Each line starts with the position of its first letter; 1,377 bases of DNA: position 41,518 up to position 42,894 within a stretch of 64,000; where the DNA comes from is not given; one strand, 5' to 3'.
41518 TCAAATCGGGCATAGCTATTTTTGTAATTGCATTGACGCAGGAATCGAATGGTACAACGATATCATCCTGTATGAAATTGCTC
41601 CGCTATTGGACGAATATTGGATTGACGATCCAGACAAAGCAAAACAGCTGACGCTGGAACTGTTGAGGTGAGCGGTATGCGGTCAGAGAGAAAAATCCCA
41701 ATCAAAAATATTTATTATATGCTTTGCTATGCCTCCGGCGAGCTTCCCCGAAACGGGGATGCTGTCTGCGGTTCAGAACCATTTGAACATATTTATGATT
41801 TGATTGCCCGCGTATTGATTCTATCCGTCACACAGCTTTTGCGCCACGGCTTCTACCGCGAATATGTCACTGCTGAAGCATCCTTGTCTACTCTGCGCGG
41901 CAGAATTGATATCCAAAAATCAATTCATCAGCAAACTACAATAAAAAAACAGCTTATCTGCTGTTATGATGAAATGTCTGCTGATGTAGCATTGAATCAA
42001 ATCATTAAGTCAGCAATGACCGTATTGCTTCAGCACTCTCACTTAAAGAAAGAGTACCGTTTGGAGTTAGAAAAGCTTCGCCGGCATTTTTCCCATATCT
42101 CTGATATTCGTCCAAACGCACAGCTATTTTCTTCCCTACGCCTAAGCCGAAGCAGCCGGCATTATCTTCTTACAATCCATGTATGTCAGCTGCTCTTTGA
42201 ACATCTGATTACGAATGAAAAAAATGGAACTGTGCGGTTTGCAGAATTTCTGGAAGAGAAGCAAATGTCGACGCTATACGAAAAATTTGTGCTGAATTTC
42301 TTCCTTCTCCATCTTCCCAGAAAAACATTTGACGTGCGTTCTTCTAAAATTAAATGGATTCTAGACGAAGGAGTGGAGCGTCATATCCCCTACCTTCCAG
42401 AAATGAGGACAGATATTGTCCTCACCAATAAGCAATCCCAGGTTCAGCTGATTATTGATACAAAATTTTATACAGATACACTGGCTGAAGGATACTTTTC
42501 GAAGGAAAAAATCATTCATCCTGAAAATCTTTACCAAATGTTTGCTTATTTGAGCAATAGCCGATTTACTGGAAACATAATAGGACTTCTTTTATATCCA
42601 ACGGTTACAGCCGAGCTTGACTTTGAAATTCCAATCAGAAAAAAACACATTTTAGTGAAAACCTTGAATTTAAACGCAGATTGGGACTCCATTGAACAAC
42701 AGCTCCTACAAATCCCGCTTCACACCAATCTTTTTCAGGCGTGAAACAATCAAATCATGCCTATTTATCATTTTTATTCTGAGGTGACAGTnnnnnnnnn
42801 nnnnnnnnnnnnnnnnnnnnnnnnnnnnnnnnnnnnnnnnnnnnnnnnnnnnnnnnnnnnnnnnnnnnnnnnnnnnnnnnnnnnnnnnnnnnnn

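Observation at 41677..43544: CAP12/PycTIR-type TIR-like gene placed as third gene behind McrBC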

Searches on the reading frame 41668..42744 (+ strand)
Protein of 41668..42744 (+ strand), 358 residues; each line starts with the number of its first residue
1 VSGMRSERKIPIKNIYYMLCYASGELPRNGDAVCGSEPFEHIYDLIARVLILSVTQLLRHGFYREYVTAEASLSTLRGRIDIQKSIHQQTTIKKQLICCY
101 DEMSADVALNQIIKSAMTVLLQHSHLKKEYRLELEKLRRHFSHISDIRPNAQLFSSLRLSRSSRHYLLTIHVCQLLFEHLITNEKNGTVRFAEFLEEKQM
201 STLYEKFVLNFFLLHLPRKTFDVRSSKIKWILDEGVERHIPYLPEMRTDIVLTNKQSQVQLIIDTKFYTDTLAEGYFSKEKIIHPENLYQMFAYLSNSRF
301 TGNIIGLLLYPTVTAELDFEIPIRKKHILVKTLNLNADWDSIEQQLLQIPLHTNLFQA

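Call 3: search_protein_families(library=pfam, proteins=[window:41668-42744:+], max_evalue=0.01)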
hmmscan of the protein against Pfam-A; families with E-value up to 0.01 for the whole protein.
window:41668-42744:+ (358 aa): 1 family
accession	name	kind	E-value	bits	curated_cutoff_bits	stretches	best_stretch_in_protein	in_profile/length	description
PF10117.15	McrBC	-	2.8e-39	135.4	23.9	1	15-311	34-318/318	McrBC 5-methylcytosine restriction system component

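Call 4: search_protein_families(library=padloc, proteins=[window:41668-42744:+], max_evalue=0.01)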
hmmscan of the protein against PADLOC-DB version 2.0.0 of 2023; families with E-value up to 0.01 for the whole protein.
window:41668-42744:+ (358 aa): 0 families

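Call 5: search_protein_families(library=ncbifam, proteins=[window:41668-42744:+], max_evalue=0.01)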
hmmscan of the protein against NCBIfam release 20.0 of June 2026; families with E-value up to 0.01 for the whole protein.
window:41668-42744:+ (358 aa): 1 family
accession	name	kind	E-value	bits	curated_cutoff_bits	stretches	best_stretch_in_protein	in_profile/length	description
NF007277.0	PRK09736.1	equivalog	2.2e-100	336.2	338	1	5-349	2-347/353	5-methylcytosine-specific restriction endonuclease system specificity protein McrC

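Call 7: search_protein_families(library=phrogs, proteins=[window:41668-42744:+], max_evalue=0.01)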
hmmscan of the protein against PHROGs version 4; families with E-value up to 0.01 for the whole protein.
window:41668-42744:+ (358 aa): 0 families

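Call 21: find_homologous_proteins(query=window:41677-42744:+, max_evalue=1e-10)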
Query window:41677-42744:+ (355 aa): 609 proteins with E <= 1e-10 among 2832 candidates; the best 120 are listed.
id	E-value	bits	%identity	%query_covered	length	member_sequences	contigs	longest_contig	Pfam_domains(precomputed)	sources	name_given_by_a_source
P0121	1.3e-230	783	99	100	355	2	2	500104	PF10117.16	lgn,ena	-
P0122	3.7e-109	383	50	99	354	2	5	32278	PF10117.16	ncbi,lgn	-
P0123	2.2e-103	364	51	95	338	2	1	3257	PF10117.16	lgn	-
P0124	2.6e-101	358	48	96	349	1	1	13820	PF10117.16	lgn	-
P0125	9.9e-99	349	47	97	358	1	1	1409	PF10117.16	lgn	-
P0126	5.9e-98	347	47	98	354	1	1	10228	PF10117.16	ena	-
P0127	1.4e-96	342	47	97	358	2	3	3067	PF10117.16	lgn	-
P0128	1.7e-95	338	46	95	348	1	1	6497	PF10117.16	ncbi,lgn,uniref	ncbi:MAG: 5-methylcytosine-specific restriction endonuclease system specificity protein McrC [Senega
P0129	1.2e-94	336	44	96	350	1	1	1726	PF10117.16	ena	-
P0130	1.5e-94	335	48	96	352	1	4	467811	PF10117.16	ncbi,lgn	ncbi:TPA: hypothetical protein ACG3O0_000272 [Clostridioides difficile]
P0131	1.7e-93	332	45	97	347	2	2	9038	PF10117.16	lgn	-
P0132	2.7e-93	331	45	98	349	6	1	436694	PF10117.16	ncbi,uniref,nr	ncbi:5-methylcytosine-specific restriction endonuclease system specificity protein McrC [Tissierella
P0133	3.8e-93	331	45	97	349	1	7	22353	PF10117.16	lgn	-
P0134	1.3e-92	329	44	97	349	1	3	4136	PF10117.16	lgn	-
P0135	2.2e-92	328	45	96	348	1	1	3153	PF10117.16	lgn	-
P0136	3.6e-92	328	44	97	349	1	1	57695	PF10117.16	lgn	-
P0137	9.6e-92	326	45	97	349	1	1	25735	PF10117.16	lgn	-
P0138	1.5e-91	326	44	97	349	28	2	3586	PF10117.16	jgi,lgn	jgi:5-methylcytosine-specific restriction enzyme subunit McrC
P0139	2.3e-91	325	46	99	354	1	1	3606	PF10117.16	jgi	jgi:5-methylcytosine-specific restriction enzyme subunit McrC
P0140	3.7e-91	324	46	95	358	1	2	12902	PF10117.16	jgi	jgi:5-methylcytosine-specific restriction enzyme subunit McrC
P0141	5.5e-91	324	45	97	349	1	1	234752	PF10117.16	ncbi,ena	-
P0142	7.1e-91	323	46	98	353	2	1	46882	PF10117.16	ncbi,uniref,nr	ncbi:5-methylcytosine-specific restriction endonuclease system specificity protein McrC [Desulfospor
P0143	9.6e-91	323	45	97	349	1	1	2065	PF10117.16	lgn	-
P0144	9.8e-91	323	45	97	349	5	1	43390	PF10117.16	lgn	-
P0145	1.2e-90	323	44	97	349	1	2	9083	PF10117.16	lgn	-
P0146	1.3e-90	322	44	97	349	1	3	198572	PF10117.16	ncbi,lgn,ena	-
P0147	1.4e-90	322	45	97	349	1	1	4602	PF10117.16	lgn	-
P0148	1.6e-90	322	44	97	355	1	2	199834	PF10117.16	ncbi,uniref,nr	ncbi:5-methylcytosine-specific restriction endonuclease system specificity protein McrC [Clostridiac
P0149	1.8e-90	322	42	100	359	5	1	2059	PF10117.16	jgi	-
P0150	1.9e-90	322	44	97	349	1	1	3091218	PF10117.16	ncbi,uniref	ncbi:hypothetical protein PRVXT_002498 [Proteinivorax tanatarense]|uniref:5-methylcytosine-specific 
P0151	3.0e-90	321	44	97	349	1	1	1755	PF10117.16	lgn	-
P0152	3.4e-90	321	44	97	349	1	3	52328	PF10117.16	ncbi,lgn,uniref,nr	ncbi:5-methylcytosine restriction system specificity protein McrC [Sporanaerobacter acetigenes]|unir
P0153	4.0e-90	321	44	95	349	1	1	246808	PF10117.16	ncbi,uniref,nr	ncbi:5-methylcytosine-specific restriction endonuclease system specificity protein McrC [Clostridium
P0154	4.1e-90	321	44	97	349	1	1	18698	PF10117.16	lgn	-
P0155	5.0e-90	321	45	97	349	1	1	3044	PF10117.16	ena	-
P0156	5.7e-90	320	43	98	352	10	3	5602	PF10117.16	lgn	-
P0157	6.0e-90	320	44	97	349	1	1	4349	PF10117.16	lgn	-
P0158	7.8e-90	320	45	97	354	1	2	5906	PF10117.16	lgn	-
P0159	1.5e-89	319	44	97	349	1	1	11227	PF10117.16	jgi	-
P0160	2.0e-89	319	45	97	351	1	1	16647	PF10117.16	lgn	-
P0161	2.4e-89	318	42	97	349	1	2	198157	PF10117.16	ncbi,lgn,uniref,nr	ncbi:5-methylcytosine-specific restriction endonuclease system specificity protein McrC [Alkaliphilu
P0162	2.4e-89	318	44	96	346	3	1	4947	PF10117.16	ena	-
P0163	3.2e-89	318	43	97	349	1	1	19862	PF10117.16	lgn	-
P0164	3.3e-89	318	44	98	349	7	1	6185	PF10117.16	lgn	-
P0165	3.3e-89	318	44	97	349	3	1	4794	PF10117.16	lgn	-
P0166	3.8e-89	318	44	97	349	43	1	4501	PF10117.16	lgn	-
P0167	3.8e-89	318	45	97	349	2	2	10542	PF10117.16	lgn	-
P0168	3.8e-89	318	42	97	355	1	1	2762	PF10117.16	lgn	-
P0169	4.4e-89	317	45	97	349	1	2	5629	PF10117.16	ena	-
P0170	4.8e-89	317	44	97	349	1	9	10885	PF10117.16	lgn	-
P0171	5.4e-89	317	44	97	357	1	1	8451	PF10117.16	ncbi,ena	-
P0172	6.3e-89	317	44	98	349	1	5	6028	PF10117.16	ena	-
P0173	6.5e-89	317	44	97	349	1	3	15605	PF10117.16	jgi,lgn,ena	-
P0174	3.5e-88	314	44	97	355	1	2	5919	PF10117.16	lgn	-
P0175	3.5e-88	314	43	97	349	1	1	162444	PF10117.16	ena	-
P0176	4.3e-88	314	44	97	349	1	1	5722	PF10117.16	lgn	-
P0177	4.4e-88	314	42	98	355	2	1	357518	PF10117.16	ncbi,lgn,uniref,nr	ncbi:5-methylcytosine-specific restriction endonuclease system specificity protein McrC [Clostridium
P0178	4.8e-88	314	44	97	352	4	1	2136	PF10117.16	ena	-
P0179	5.5e-88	314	45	95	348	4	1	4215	PF10117.16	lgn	-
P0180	7.7e-88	313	46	97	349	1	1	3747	PF10117.16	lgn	-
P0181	7.9e-88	313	43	97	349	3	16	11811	PF10117.16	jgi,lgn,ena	-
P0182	1.2e-87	313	46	97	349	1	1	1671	PF10117.16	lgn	-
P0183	2.1e-87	312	42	97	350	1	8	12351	PF10117.16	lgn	-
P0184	2.3e-87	312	45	97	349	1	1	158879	PF10117.16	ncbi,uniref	ncbi:5-methylcytosine-specific restriction endonuclease system specificity protein McrC [Bacillus sp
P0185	3.5e-87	311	44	98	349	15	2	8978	PF10117.16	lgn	-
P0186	3.5e-87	311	42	97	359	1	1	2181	PF10117.16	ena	-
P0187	4.9e-87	311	44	98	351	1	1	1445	PF10117.16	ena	-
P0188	5.2e-87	311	46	97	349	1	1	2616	PF10117.16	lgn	-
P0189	6.0e-87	310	41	97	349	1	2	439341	PF10117.16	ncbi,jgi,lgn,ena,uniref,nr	ncbi:5-methylcytosine-specific restriction endonuclease system specificity protein McrC [Vallitalea 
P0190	6.1e-87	310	46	97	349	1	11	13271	PF10117.16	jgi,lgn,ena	-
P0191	6.3e-87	310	42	97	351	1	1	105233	PF10117.16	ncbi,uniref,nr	ncbi:5-methylcytosine-specific restriction endonuclease system specificity protein McrC [Cytobacillu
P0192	8.9e-87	310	43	97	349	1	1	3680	PF10117.16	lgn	-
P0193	9.0e-87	310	42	97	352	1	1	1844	PF10117.16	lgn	-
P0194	1.1e-86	310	43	97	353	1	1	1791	PF10117.16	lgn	-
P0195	1.3e-86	309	41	97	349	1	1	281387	PF10117.16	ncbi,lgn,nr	ncbi:MAG: 5-methylcytosine-specific restriction endonuclease system specificity protein McrC [Tissie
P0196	1.3e-86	309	42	97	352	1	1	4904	PF10117.16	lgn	-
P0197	1.6e-86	309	44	97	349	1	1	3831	PF10117.16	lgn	-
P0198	1.9e-86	309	44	97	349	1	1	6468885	PF10117.16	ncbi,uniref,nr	ncbi:5-methylcytosine-specific restriction endonuclease system specificity protein McrC [Priestia me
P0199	2.5e-86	308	46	97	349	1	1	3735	PF10117.16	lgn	-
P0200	3.0e-86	308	44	97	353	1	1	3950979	PF10117.16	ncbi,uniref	ncbi:5-methylcytosine-specific restriction endonuclease system specificity protein McrC [Clostridium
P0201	4.9e-86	307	44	97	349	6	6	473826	PF10117.16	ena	-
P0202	6.5e-86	307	44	94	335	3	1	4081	PF10117.16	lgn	-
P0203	6.6e-86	307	41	97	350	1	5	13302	PF10117.16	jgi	jgi:5-methylcytosine-specific restriction enzyme subunit McrC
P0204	8.4e-86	307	41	97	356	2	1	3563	PF10117.16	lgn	-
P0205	1.4e-85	306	43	97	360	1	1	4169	PF10117.16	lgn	-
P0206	2.3e-85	305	43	97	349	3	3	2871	PF10117.16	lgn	-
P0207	3.9e-85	304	45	95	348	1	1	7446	PF10117.16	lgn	-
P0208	6.8e-85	304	43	97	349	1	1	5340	PF10117.16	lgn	-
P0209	9.0e-85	303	41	95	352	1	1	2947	PF10117.16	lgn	-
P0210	1.4e-84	303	44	96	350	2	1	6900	PF10117.16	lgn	-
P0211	2.3e-84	302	40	97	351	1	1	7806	PF10117.16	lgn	-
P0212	2.7e-84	302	42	96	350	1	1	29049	PF10117.16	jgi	jgi:5-methylcytosine-specific restriction enzyme subunit McrC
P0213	4.4e-84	301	44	98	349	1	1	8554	PF10117.16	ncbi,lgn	-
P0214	1.3e-83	299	42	97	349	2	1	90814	PF10117.16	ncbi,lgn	-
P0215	1.5e-83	299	43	94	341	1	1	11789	PF10117.16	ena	-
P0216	1.2e-82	296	43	93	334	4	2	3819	PF10117.16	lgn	-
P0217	2.5e-82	295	41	97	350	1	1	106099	PF10117.16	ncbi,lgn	-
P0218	7.1e-82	294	42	95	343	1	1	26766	PF10117.16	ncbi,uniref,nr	ncbi:5-methylcytosine restriction system specificity protein McrC [Clostridium psychrophilum]|uniref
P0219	1.0e-81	293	44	93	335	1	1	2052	PF10117.16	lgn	-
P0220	1.1e-81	293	41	96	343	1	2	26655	PF10117.16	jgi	-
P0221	1.8e-81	292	42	96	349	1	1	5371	PF10117.16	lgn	-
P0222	2.5e-81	292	41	97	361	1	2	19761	PF10117.16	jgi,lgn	jgi:McrBC 5-methylcytosine restriction system component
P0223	3.0e-81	292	44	96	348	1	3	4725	PF10117.16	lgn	-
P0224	3.7e-81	291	43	94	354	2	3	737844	PF10117.16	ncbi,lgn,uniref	ncbi:5-methylcytosine restriction system specificity protein McrC [Clostridium perfringens]|uniref:5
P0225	8.2e-81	290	43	93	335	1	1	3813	PF10117.16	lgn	-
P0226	1.7e-80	289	41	97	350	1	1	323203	PF10117.16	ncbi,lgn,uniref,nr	ncbi:hypothetical protein GLW08_15000 [Pontibacillus yanchengensis]|uniref:Uncharacterized protein n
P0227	1.8e-80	289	42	96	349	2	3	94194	PF10117.16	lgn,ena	-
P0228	3.5e-80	288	43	96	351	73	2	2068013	PF10117.16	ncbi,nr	ncbi:hypothetical protein P5E48_07465 [Clostridium perfringens]|nr:hypothetical protein [Clostridium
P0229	3.5e-80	288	41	97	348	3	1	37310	PF10117.16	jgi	jgi:5-methylcytosine-specific restriction enzyme subunit McrC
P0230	8.5e-80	287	39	97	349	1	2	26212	PF10117.16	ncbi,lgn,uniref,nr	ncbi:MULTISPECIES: 5-methylcytosine-specific restriction endonuclease system specificity protein Mcr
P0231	9.1e-80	287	41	98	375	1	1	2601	PF10117.16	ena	-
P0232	1.4e-79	286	42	95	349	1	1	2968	PF10117.16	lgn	-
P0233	1.4e-79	286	42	97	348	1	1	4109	PF10117.16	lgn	-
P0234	3.3e-79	285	42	98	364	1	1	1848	PF10117.16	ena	-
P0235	2.7e-78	282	41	98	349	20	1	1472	PF10117.16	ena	-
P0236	2.7e-78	282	41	98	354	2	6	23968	PF10117.16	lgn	-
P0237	1.8e-77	279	38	96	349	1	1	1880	PF10117.16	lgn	-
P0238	2.1e-77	279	41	97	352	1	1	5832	PF10117.16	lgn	-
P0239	4.7e-77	278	39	97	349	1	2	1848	PF10117.16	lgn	-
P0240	5.5e-77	278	41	98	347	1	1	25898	PF10117.16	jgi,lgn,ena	-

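Call 25: find_encoding_contigs(protein=P0122, flank=6000, max_places=3)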
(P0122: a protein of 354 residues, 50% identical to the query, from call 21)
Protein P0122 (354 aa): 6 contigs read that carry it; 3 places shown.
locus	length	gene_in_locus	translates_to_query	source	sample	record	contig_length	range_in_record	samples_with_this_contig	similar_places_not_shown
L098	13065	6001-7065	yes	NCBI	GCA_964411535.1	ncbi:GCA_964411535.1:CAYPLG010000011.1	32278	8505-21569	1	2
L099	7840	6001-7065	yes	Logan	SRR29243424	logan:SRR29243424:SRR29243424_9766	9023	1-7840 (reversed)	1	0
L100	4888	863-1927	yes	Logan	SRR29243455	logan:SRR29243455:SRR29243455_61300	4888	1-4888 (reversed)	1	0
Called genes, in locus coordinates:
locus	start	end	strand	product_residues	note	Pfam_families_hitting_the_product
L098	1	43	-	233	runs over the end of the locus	PF00072:Response_reg, PF00486:Trans_reg_C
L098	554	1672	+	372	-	PF00248:Aldo_ket_red, PF13187:Fer4_9 (weak), PF13534:Fer4_17 (weak)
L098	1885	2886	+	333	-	PF13170:DUF4003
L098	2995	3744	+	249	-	PF12724:Flavodoxin_5, PF12797:Fer4_2 (faint), PF12837:Fer4_6 (faint), PF13187:Fer4_9, PF13237:Fer4_10, PF00037:Fer4 (weak), PF12838:Fer4_7, PF14697:Fer4_21 (weak), +1 more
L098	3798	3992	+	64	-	-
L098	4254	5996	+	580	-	PF20720:nSTAND3 (faint), PF07728:AAA_5, PF28529:McrB_lid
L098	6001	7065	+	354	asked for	PF10117:McrBC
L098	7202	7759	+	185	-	PF11188:DUF2975 (weak)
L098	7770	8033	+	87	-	PF13443:HTH_26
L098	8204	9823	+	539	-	PF00072:Response_reg, PF17853:GGDEF_2 (weak), PF00165:HTH_AraC (weak), PF12833:HTH_18, PF00165:HTH_AraC (weak)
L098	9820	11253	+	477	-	PF00672:HAMP, PF06580:His_kinase, PF02518:HATPase_c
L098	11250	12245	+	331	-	PF13407:Peripla_BP_4, PF00532:Peripla_BP_1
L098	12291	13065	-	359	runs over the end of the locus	PF00392:GntR, PF13545:HTH_Crp_2 (faint), PF02082:Rrf2 (faint), PF00532:Peripla_BP_1 (weak), PF13377:Peripla_BP_3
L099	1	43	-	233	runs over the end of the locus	PF00072:Response_reg, PF00486:Trans_reg_C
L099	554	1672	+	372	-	PF00248:Aldo_ket_red, PF13187:Fer4_9 (weak), PF13534:Fer4_17 (weak)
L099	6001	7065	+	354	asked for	PF10117:McrBC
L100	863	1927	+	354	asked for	PF10117:McrBC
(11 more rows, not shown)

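Call 26: find_encoding_contigs(protein=P0130, flank=6000, max_places=3)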
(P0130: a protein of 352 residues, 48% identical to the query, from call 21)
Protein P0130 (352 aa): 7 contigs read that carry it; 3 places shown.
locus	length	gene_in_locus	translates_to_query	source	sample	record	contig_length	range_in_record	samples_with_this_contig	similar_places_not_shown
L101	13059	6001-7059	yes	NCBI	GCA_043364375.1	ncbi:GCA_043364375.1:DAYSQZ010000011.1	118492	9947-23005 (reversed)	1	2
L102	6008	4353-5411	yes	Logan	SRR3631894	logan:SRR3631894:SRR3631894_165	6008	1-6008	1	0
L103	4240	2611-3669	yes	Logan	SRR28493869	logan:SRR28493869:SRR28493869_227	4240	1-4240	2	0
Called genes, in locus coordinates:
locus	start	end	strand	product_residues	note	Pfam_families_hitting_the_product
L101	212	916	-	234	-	PF03483:B3_4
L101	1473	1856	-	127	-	PF03965:Penicillinase_R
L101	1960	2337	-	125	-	PF03965:Penicillinase_R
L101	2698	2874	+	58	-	-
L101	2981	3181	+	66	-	-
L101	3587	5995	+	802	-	PF07728:AAA_5, PF20720:nSTAND3 (weak), PF28529:McrB_lid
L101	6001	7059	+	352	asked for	PF10117:McrBC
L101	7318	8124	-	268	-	PF01520:Amidase_3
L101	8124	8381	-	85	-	PF16079:Phage_holin_5_2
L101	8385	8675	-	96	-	-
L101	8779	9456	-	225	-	-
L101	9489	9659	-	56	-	-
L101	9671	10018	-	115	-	-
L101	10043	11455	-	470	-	-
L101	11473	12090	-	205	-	-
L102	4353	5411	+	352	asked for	PF10117:McrBC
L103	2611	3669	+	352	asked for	PF10117:McrBC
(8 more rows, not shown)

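Call 27: find_encoding_contigs(protein=P0124, flank=6000, max_places=3)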
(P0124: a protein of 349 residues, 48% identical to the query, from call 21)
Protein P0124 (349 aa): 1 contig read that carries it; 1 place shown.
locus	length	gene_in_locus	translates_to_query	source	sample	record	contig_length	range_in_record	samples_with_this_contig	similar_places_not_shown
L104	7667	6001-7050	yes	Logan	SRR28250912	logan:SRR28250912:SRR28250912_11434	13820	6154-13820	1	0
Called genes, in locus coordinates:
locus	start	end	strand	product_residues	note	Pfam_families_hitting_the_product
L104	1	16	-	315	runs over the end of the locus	PF00892:EamA, PF03151:TPT (faint), PF10639:TMEM234 (faint), PF00892:EamA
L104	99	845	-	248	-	PF07722:Peptidase_C26, PF00117:GATase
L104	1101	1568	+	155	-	PF13489:Methyltransf_23, PF05401:NodS (faint), PF13847:Methyltransf_31, PF08241:Methyltransf_11, PF08242:Methyltransf_12, PF13649:Methyltransf_25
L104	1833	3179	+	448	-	PF07670:Gate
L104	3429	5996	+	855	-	PF28527:DUF8425, PF28530:DUF8426, PF20720:nSTAND3 (weak), PF07728:AAA_5, PF28529:McrB_lid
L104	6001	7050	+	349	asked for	PF10117:McrBC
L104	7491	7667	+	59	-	?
